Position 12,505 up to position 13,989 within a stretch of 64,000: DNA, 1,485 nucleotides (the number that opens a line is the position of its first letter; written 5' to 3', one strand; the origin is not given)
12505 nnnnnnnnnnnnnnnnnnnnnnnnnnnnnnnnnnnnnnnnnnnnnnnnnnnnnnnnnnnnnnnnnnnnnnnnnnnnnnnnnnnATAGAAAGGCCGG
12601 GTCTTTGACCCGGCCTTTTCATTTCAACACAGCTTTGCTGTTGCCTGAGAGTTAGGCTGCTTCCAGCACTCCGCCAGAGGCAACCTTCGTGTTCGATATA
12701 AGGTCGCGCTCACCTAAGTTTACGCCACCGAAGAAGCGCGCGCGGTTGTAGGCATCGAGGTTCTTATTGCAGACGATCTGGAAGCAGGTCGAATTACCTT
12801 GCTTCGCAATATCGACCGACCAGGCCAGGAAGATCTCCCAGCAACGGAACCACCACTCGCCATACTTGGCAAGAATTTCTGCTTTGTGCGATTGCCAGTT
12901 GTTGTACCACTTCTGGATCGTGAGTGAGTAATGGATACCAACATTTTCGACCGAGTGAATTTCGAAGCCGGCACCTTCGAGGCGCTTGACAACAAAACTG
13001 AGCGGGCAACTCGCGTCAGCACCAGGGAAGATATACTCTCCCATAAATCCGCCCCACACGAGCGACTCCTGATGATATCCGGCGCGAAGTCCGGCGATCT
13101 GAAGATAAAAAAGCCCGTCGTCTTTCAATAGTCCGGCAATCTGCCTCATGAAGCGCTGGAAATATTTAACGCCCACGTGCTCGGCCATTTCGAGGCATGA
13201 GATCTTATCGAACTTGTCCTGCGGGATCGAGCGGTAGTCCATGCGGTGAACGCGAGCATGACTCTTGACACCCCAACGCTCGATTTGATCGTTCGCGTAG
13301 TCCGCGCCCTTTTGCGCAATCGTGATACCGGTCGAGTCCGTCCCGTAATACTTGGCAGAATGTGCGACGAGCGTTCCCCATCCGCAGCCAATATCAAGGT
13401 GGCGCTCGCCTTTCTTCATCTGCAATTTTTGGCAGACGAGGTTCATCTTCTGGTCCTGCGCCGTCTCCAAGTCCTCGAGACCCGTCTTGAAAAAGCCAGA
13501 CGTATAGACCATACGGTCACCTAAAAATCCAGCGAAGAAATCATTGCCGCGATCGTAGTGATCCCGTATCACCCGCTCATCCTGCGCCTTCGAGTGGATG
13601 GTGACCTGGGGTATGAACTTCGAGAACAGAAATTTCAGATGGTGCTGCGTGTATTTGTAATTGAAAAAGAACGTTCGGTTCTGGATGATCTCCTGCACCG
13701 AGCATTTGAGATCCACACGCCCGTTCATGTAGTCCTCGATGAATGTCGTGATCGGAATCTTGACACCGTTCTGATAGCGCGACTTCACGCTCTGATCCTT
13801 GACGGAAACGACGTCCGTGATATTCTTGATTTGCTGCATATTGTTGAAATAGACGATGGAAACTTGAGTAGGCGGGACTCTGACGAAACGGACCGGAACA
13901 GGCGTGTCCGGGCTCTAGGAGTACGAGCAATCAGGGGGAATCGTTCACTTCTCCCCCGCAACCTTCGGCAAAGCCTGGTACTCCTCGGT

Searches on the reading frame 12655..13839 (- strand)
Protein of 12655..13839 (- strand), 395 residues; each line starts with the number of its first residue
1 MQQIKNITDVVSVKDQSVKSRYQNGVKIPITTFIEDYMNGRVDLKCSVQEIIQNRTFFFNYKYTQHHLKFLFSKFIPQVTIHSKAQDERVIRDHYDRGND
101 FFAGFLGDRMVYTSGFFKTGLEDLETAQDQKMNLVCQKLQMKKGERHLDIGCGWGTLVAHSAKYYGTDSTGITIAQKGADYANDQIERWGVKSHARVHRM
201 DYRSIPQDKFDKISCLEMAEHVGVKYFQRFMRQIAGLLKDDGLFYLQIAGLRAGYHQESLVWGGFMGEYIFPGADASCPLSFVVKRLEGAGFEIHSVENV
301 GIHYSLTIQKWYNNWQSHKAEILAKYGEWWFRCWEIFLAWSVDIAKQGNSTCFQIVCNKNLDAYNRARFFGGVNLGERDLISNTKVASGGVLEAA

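Call 15: search_protein_families(library=pfam, proteins=[window:12655-13839:-], max_evalue=0.001)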
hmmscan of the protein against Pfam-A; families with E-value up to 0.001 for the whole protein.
window:12655-13839:- (395 aa): 8 families
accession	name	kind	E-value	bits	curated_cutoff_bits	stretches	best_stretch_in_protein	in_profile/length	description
PF02353.26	CMAS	-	2.2e-63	214.6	27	1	82-355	1-273/273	Mycolic acid cyclopropane synthetase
PF13649.12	Methyltransf_25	-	1.2e-12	48.8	27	1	148-242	2-97/97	Methyltransferase domain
PF13489.12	Methyltransf_23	-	1e-11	45.3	27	1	142-265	21-135/164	Methyltransferase domain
PF08241.18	Methyltransf_11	-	1.1e-11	45.7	21.2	1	148-246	1-95/95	Methyltransferase domain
PF08242.18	Methyltransf_12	-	3.1e-10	41.1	30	1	148-244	1-98/98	Methyltransferase domain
PF13847.12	Methyltransf_31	-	1.5e-06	28.4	27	1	142-247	2-110/145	Methyltransferase domain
PF08123.19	DOT1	-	1e-05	25.6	23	1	131-188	30-88/205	Histone methylation protein DOT1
PF05175.20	MTS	-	1.1e-05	25.6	23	1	129-245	17-137/170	Methyltransferase small domain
